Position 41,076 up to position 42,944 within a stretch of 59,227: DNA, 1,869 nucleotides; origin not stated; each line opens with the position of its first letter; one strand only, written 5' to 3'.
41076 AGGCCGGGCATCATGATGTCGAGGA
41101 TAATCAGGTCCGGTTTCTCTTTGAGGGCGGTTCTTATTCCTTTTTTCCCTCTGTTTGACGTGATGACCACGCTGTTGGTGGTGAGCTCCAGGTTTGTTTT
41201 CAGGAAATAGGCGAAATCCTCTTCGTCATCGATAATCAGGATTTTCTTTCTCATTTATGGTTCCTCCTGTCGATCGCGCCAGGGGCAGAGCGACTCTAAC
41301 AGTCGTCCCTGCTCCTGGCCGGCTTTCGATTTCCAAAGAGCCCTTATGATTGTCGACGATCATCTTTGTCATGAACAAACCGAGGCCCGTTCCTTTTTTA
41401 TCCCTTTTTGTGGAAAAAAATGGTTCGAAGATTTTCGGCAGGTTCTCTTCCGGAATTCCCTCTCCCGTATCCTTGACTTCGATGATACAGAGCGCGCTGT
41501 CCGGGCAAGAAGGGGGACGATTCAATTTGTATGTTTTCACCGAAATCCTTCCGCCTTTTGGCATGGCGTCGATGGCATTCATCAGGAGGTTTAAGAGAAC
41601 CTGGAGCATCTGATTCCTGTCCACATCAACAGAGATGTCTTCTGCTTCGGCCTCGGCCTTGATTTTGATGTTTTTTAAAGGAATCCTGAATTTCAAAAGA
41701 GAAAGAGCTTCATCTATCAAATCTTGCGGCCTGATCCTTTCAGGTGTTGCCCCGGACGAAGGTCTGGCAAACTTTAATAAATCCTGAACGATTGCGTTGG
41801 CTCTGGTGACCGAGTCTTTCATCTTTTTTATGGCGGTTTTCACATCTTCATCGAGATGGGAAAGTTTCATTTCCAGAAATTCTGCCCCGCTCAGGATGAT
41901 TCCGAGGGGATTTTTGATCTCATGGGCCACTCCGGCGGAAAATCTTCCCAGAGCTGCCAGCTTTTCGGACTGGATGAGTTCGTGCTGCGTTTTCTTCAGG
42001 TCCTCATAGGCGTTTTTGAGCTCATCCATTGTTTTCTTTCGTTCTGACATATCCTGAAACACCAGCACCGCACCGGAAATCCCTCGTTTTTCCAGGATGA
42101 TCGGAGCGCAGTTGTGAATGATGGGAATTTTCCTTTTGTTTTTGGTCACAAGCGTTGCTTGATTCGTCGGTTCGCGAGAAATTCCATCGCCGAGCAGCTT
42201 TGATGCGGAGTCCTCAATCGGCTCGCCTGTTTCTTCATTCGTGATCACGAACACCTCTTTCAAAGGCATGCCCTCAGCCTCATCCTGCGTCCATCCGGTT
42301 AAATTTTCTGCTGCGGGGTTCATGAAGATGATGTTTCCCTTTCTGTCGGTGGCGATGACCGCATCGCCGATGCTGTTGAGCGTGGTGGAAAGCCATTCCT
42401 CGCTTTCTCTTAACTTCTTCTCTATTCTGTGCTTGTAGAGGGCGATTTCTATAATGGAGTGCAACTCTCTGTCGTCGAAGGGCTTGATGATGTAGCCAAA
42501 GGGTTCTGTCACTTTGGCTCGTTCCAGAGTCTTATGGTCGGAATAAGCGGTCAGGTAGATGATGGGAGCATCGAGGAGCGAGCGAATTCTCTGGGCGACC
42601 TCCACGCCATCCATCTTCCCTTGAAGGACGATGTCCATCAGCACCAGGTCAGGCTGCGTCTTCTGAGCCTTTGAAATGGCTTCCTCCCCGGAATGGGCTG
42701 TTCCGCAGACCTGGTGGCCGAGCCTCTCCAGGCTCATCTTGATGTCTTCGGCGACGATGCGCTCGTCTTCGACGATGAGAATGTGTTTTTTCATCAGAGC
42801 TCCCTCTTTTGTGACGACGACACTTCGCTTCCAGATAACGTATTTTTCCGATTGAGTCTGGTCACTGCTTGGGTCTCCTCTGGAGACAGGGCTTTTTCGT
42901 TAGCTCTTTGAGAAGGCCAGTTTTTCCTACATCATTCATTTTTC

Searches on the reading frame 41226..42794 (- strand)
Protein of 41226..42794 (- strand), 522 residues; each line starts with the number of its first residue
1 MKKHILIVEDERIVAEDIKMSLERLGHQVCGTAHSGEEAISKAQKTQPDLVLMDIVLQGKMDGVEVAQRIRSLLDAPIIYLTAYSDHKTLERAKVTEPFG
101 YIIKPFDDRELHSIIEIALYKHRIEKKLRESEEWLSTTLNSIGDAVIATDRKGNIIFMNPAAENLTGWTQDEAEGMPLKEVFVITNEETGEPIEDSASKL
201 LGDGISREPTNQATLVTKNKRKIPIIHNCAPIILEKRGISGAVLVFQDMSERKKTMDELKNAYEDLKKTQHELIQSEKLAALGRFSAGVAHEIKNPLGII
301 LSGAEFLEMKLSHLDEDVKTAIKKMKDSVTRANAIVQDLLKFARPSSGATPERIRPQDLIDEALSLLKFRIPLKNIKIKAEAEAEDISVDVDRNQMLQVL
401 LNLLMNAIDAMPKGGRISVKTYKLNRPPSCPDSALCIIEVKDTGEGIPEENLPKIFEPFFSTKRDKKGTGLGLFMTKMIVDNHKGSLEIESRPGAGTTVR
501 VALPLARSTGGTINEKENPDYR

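Call 9: search_protein_families(library=pfam, proteins=[window:41226-42794:-], max_evalue=0.00001)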
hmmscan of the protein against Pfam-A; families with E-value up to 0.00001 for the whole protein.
window:41226-42794:- (522 aa): 7 families
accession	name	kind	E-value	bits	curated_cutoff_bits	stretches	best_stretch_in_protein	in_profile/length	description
PF02518.31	HATPase_c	-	5.1e-28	98.2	26.4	1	392-506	2-110/111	Histidine kinase-, DNA gyrase B-, and HSP90-like ATPase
PF00072.30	Response_reg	-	7e-24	84.6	30.2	1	5-115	1-110/111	Response regulator receiver domain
PF00512.31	HisKA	-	9.9e-14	51.6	26.9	1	282-348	2-66/66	His Kinase A (phospho-acceptor) domain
PF00989.32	PAS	-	1.4e-12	48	22.6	1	137-249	5-113/113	PAS fold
PF13426.13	PAS_9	-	1.6e-12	48.1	27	1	144-251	2-103/103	PAS domain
PF08448.16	PAS_4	-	3.7e-09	37.2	23.1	1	139-253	1-109/110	PAS fold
PF13188.13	PAS_8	-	5.9e-07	29.6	21.8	1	135-190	3-55/65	PAS domain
